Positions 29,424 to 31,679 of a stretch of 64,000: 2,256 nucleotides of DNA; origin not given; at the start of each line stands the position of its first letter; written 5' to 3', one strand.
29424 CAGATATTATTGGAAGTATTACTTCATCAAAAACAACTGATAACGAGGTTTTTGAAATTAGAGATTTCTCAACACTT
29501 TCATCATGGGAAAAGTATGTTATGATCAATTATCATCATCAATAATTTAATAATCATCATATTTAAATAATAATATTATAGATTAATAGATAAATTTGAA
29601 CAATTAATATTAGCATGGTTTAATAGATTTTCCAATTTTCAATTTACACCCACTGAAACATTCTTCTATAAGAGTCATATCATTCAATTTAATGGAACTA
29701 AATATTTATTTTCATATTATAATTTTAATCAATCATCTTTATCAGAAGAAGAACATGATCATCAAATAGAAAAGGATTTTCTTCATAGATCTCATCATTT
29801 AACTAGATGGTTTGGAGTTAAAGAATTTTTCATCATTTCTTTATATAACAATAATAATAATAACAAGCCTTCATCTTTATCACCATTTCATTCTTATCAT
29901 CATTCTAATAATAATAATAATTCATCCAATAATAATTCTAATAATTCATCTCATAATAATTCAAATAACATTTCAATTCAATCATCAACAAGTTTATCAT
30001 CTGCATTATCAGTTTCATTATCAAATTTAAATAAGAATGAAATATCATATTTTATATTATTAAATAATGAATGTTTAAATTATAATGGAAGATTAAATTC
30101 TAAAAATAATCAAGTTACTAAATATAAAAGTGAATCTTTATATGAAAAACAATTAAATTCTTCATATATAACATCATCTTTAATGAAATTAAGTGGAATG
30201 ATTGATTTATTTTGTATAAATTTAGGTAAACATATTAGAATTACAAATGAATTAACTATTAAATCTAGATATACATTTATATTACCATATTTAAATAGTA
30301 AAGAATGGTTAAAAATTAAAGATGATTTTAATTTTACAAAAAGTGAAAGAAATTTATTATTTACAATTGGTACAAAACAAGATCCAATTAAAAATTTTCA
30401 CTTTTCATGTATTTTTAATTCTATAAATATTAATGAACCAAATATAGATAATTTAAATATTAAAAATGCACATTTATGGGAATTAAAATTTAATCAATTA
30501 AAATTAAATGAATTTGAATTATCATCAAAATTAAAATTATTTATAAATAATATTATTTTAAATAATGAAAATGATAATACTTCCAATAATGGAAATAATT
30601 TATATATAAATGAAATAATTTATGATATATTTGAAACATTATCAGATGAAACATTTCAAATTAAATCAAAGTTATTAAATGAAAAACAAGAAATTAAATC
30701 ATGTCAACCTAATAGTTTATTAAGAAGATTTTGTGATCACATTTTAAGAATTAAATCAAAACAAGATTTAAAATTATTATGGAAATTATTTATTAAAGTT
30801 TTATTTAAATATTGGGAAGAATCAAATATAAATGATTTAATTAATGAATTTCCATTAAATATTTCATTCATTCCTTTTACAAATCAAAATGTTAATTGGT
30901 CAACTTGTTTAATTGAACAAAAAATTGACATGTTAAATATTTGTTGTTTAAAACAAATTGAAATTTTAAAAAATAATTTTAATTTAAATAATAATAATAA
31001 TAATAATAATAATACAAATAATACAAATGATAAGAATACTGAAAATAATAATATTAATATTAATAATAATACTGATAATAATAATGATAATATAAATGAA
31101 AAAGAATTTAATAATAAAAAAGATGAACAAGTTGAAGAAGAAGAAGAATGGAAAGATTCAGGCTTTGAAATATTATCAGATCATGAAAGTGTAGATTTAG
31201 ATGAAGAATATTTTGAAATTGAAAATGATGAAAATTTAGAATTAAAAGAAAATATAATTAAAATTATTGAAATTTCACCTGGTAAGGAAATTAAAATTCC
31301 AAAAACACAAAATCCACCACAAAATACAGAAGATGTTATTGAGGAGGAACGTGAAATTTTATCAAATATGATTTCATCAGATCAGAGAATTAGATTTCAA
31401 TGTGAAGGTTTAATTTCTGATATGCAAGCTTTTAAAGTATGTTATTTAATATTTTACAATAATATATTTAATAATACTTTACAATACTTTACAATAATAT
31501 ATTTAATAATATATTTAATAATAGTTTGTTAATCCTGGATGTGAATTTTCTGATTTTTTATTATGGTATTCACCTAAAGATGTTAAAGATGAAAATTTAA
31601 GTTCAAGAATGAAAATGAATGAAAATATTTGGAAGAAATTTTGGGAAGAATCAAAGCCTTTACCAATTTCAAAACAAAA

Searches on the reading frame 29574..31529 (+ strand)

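Call 9: search_protein_families(library=pfam, proteins=[window:29574-31529:+], max_evalue=0.01)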
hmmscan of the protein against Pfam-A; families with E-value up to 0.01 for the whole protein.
window:29574-31529:+ (652 aa): 1 family
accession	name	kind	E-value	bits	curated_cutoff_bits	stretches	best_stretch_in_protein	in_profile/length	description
PF13890.11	Rab3-GTPase_cat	-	4.6e-10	39.8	26.1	1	567-621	18-76/158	Rab3 GTPase-activating protein catalytic subunit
